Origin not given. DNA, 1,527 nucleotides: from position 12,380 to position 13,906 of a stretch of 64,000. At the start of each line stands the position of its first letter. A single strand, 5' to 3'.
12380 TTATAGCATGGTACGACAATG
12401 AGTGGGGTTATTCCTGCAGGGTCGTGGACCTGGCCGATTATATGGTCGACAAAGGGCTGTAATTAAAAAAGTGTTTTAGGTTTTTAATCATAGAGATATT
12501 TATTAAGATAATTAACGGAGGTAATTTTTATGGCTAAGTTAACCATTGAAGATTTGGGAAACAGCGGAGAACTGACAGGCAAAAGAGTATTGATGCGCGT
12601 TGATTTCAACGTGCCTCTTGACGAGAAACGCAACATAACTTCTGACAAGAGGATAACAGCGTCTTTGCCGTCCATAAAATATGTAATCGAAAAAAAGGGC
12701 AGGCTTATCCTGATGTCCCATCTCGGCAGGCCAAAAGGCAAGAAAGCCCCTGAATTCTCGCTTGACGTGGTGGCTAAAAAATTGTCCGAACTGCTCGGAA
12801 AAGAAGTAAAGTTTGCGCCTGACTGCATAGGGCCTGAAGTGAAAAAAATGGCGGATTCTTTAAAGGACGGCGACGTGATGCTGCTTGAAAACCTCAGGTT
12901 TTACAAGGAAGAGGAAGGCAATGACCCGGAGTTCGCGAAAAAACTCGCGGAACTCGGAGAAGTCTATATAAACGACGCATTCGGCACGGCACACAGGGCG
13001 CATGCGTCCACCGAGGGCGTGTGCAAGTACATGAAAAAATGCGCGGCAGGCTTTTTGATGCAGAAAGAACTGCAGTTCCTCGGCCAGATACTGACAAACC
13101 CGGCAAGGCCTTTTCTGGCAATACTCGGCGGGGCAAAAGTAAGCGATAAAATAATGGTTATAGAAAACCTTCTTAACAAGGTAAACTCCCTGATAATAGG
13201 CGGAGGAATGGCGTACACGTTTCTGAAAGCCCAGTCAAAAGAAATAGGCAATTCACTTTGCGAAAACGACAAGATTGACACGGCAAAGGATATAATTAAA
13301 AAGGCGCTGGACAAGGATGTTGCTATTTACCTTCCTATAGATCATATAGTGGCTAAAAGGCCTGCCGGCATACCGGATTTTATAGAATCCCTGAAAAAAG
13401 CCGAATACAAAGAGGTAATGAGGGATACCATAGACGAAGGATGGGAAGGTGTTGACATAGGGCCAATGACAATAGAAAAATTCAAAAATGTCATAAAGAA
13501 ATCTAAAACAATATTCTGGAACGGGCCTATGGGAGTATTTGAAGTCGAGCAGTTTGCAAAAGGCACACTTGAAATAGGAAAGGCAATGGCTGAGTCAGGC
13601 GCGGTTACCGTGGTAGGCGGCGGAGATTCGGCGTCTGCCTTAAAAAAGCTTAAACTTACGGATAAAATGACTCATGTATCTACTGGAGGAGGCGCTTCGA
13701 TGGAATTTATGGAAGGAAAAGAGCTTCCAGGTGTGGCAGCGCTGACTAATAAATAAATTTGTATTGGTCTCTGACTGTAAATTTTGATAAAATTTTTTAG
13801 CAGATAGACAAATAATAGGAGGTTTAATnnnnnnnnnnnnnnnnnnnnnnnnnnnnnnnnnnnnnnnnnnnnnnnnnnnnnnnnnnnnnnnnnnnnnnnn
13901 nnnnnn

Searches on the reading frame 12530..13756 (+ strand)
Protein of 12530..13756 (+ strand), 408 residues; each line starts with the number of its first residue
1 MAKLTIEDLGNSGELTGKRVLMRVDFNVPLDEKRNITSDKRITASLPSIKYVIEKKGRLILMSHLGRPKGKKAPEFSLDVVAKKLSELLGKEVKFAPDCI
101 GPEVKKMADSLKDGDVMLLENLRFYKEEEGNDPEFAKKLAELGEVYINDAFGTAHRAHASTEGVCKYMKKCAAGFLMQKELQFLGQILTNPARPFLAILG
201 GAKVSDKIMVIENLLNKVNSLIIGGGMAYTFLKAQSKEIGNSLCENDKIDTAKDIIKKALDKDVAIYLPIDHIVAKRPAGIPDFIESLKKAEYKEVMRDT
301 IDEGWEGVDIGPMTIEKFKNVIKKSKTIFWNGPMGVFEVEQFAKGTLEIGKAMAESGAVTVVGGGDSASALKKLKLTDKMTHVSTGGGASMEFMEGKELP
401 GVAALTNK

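Call 75: search_protein_families(library=pfam, proteins=[window:12530-13756:+], max_evalue=0.00001)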
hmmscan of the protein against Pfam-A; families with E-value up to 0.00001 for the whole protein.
window:12530-13756:+ (408 aa): 1 family
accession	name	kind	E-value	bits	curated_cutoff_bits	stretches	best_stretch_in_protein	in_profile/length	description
PF00162.24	PGK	-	9.6e-164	545.3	27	1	14-397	5-379/379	Phosphoglycerate kinase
